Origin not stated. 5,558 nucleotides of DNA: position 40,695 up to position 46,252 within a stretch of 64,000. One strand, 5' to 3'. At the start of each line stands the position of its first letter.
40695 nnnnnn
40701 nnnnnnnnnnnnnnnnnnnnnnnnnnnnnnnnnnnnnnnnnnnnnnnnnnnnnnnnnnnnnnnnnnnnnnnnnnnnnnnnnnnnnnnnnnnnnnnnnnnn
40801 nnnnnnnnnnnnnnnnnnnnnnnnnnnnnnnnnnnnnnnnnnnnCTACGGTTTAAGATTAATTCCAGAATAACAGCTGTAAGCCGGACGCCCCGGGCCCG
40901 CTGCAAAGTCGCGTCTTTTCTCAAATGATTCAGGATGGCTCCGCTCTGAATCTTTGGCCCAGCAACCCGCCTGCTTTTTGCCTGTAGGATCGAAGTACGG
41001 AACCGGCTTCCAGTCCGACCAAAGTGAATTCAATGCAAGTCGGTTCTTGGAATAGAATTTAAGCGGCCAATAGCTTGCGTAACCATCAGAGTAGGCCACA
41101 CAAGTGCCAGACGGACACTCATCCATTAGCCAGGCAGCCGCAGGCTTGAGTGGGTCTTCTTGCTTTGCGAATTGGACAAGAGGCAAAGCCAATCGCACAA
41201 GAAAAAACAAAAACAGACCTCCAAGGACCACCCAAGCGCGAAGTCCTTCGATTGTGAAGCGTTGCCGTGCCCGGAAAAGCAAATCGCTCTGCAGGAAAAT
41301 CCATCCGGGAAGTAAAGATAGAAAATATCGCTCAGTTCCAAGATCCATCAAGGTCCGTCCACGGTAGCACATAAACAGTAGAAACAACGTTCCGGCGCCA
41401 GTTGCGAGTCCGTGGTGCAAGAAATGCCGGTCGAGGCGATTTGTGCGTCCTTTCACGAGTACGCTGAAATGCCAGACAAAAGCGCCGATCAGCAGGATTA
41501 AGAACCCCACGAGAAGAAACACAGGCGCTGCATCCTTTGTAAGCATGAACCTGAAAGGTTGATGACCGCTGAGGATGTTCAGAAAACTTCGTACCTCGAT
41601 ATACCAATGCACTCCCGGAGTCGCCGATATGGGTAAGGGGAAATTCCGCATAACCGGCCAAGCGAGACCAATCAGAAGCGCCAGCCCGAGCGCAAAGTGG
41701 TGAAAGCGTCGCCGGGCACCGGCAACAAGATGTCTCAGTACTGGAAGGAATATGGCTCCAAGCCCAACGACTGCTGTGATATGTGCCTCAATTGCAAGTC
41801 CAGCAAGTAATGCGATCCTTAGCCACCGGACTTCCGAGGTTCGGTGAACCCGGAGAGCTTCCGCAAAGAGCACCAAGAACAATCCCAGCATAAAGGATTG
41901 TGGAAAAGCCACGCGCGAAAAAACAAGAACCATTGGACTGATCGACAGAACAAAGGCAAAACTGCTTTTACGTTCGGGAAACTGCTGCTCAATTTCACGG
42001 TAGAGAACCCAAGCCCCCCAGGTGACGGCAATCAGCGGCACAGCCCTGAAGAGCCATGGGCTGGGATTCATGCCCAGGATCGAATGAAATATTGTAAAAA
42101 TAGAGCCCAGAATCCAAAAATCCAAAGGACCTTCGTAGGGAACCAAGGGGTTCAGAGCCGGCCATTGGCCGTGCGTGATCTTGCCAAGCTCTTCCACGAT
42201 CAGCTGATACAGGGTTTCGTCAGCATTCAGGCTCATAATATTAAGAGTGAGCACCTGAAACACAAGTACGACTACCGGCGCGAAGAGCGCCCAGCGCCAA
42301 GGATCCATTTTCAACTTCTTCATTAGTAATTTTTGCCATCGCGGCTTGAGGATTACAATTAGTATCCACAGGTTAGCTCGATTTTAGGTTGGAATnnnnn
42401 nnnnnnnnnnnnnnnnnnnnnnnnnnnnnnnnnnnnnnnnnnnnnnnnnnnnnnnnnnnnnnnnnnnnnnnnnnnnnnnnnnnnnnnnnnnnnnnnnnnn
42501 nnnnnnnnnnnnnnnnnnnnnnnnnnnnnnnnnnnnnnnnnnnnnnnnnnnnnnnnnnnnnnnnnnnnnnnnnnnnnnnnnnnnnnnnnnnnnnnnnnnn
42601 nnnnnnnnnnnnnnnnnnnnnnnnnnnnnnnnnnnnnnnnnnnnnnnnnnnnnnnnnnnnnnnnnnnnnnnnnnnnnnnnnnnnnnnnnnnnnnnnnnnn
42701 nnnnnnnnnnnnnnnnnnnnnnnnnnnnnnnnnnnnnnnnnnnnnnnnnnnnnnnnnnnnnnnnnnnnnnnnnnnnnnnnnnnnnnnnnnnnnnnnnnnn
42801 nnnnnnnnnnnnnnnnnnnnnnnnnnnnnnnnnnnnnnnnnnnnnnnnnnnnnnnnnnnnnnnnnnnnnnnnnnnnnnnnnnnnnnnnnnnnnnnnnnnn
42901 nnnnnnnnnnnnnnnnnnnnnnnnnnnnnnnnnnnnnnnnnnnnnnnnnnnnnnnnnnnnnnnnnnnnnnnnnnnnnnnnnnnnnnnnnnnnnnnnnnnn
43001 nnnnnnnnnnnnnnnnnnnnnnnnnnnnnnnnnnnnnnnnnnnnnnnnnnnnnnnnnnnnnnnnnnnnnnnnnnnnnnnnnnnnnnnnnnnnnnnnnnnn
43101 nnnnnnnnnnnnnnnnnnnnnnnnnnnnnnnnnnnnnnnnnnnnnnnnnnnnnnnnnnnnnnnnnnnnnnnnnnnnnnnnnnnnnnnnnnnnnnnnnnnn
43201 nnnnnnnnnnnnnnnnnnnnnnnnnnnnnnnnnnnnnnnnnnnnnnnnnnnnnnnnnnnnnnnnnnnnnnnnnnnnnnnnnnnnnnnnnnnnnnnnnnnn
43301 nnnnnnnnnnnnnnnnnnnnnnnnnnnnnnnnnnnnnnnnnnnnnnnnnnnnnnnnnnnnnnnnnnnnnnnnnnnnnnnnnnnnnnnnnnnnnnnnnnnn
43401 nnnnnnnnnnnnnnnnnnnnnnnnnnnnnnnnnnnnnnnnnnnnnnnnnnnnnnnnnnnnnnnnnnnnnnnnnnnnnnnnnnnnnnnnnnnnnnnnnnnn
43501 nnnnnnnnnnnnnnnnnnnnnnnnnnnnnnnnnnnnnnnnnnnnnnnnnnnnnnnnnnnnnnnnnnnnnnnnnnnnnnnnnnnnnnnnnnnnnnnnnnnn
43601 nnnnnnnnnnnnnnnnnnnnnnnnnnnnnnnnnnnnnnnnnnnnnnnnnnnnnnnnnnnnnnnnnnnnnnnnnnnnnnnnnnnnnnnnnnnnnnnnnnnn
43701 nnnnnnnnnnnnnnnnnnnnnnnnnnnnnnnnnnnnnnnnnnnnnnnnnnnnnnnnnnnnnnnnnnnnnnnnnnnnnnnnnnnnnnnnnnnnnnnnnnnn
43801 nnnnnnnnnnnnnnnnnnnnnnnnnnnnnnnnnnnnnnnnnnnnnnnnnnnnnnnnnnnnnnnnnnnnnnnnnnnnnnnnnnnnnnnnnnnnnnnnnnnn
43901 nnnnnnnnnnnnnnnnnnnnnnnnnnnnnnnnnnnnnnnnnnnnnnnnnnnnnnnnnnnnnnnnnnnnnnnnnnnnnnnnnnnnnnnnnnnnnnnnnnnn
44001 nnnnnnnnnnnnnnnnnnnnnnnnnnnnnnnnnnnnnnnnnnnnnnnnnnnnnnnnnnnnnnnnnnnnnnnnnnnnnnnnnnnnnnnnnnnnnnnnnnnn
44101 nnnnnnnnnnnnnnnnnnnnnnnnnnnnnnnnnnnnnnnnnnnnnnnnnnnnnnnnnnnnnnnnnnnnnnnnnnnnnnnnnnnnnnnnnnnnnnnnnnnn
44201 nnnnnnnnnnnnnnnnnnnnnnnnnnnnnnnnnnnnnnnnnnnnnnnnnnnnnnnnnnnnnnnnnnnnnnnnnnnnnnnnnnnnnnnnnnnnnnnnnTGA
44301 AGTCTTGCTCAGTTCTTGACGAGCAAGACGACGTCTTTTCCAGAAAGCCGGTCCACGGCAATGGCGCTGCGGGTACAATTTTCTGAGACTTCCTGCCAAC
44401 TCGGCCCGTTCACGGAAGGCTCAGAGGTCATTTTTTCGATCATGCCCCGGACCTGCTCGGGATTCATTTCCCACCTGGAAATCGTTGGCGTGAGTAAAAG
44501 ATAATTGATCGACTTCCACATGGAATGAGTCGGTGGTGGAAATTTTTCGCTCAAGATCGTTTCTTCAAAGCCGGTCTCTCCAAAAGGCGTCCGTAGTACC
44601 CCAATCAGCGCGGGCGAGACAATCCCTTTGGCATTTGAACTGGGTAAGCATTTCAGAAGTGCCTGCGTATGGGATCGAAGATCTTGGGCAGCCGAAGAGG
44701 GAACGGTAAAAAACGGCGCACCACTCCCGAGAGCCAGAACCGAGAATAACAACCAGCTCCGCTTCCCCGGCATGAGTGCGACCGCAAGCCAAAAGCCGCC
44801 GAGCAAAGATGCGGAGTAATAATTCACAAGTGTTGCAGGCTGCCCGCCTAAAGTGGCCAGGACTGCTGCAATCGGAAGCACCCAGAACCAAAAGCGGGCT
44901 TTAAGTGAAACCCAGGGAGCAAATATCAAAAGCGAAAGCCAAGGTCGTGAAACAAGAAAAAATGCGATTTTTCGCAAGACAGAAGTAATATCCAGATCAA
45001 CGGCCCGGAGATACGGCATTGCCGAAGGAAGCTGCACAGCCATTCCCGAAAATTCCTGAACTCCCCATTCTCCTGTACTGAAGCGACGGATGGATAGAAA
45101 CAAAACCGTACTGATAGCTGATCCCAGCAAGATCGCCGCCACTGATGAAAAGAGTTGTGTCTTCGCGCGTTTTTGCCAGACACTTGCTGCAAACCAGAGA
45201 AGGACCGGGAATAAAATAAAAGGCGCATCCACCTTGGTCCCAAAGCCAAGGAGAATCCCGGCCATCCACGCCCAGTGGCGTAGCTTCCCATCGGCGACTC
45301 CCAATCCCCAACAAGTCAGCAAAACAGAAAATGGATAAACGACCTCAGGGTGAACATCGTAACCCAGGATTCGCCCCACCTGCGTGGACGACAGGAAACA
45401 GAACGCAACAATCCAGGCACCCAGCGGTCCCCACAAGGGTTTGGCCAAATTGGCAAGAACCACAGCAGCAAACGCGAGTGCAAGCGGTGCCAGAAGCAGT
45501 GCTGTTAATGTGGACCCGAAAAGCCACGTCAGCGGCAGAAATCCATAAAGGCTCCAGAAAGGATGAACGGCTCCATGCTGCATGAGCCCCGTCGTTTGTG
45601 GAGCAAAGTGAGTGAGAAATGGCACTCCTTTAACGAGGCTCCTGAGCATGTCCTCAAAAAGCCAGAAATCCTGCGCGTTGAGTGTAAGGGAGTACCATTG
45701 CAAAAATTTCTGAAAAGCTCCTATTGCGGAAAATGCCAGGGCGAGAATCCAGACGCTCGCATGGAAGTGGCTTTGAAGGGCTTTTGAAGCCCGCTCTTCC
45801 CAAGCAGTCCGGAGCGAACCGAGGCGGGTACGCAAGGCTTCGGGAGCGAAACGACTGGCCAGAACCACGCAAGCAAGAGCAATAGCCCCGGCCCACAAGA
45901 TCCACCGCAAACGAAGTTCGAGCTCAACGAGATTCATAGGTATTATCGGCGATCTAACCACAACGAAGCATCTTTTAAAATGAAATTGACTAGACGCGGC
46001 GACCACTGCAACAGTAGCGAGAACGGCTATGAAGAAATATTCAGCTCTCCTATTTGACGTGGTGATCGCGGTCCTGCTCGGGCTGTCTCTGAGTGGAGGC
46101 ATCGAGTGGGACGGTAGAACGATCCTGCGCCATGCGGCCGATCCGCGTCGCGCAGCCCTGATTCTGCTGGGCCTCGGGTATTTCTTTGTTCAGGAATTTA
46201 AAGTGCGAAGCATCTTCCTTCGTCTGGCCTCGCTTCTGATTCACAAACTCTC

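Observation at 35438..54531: Exceptional density of large multi-spanning membrane proteins (8 genes of 456-635 aa in 19 kb) interleaved with GT2 polyprenyl-P-sugar synthases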

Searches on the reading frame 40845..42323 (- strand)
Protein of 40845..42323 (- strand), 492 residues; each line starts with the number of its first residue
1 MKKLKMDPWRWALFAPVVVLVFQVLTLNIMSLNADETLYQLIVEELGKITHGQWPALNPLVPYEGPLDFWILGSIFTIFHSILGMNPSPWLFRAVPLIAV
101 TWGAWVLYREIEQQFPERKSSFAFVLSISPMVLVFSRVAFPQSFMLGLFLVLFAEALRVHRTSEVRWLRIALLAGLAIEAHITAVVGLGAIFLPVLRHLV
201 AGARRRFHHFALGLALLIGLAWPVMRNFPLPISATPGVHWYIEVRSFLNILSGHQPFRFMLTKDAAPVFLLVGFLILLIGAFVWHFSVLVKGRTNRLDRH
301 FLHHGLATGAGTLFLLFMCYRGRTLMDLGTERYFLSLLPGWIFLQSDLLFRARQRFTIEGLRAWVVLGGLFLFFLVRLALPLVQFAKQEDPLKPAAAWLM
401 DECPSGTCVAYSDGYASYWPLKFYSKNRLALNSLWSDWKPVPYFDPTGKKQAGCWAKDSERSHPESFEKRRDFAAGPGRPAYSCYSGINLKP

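Call 3: search_protein_families(library=pfam, proteins=[window:40845-42323:-], max_evalue=0.01)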
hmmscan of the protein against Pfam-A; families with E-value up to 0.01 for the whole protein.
window:40845-42323:- (492 aa): 0 families

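Call 10: search_protein_families(library=pfam, proteins=[window:40845-42323:-], max_evalue=10)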
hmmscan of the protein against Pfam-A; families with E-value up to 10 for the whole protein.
window:40845-42323:- (492 aa): 1 family
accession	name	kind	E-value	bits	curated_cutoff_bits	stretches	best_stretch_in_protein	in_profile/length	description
PF03901.23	Glyco_transf_22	-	0.44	10.1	23.8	1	89-220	80-211/414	Alg9-like mannosyltransferase family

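Call 11: search_protein_families(library=ncbifam, proteins=[window:40845-42323:-], max_evalue=1)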
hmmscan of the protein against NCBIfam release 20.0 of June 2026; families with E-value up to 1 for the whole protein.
window:40845-42323:- (492 aa): 1 family
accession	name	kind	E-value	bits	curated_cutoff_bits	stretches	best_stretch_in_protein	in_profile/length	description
TIGR03663.1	TIGR03663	subfamily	0.0041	16.2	126.25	1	19-174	11-155/435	flippase activity-associated protein Agl23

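Call 36: find_homologous_proteins(query=window:40845-42323:-, max_evalue=0.001)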
Query window:40845-42323:- (492 aa): 2 proteins with E <= 0.001 among 8000 candidates.
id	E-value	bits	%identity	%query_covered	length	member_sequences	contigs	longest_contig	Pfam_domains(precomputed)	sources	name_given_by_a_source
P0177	0.0e+0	1120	100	99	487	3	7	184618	-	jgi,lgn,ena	-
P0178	8.0e-103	363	40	98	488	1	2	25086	-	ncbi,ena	ncbi:MAG: hypothetical protein AABZ06_01010 [Bdellovibrionota bacterium]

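Call 79: find_related_loci(query=A4, collection=metagenome_contigs, flank=6000)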
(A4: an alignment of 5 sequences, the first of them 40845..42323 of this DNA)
Query A4 (492 aa) in metagenome_contigs; peptide patterns used: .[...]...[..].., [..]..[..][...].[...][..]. (x = any residue, [..] = any of these).
249 stretches matched a pattern; 6 encode a relative of the query (tblastn E <= 1e-3); 6 distinct loci.
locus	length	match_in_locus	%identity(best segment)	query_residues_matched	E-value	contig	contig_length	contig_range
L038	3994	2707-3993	69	5-433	0e+0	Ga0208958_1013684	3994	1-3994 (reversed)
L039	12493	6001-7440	40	13-492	3e-109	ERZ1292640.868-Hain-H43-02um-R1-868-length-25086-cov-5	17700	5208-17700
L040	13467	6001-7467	37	19-489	4e-95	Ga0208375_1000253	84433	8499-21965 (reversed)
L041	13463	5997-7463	37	19-489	1e-93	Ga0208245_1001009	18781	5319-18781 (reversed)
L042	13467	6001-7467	37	19-489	1e-93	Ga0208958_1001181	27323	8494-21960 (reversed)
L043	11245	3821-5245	37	17-484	1e-91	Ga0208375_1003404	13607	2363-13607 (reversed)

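Call 80: search_protein_families(library=pfam, alignment_id=A4, max_evalue=5)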
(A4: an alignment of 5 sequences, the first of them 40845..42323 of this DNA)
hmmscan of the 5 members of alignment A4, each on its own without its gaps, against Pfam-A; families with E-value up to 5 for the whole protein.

A. member 1, window:40845-42323:- (492 aa): 1 family
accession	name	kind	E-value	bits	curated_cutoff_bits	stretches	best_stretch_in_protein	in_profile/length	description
PF03901.23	Glyco_transf_22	-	0.44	10.1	23.8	1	89-220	80-211/414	Alg9-like mannosyltransferase family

B. families by the number of members that match (of 5 scanned): 1 family
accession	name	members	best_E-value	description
PF03901.23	Glyco_transf_22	1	0.44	Alg9-like mannosyltransferase family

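Call 81: search_solved_structures(query=A4, max_evalue=10, show_alignments=2)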
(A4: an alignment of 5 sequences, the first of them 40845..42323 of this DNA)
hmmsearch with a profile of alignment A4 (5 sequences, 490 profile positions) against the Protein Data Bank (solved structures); distinct sequences matched with E-value up to 10: 0.

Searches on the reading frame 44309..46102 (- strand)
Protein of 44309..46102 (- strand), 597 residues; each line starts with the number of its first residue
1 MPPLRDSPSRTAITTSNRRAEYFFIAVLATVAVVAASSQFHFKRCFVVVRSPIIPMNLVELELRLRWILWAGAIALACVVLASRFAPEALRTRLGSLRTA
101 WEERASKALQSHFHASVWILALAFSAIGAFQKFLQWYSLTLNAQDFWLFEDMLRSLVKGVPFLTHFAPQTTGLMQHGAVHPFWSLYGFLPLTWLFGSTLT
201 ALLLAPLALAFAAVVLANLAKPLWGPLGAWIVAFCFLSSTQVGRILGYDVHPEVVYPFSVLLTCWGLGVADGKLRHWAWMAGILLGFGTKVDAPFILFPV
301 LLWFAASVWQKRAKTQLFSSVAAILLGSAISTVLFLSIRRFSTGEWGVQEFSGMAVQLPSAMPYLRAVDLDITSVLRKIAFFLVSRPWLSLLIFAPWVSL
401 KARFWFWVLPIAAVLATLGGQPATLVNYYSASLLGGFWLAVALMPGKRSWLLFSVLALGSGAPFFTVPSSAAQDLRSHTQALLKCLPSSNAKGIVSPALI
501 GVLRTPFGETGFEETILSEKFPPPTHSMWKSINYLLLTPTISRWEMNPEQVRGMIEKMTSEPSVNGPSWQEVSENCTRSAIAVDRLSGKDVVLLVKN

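Call 3: search_protein_families(library=pfam, proteins=[window:44309-46102:-], max_evalue=0.01)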
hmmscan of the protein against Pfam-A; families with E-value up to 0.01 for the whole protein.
window:44309-46102:- (597 aa): 1 family
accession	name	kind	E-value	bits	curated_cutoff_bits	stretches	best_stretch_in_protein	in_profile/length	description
PF09852.15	DUF2079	-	1.5e-11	44.5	28.2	1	137-442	3-303/459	Predicted membrane protein (DUF2079)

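Call 11: search_protein_families(library=ncbifam, proteins=[window:44309-46102:-], max_evalue=1)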
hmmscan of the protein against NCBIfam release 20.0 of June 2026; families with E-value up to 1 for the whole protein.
window:44309-46102:- (597 aa): 1 family
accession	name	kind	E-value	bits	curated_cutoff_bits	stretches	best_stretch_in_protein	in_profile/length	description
NF004588.0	PRK05928.2-6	equivalog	0.12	11.9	321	1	295-338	19-62/223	uroporphyrinogen-III synthase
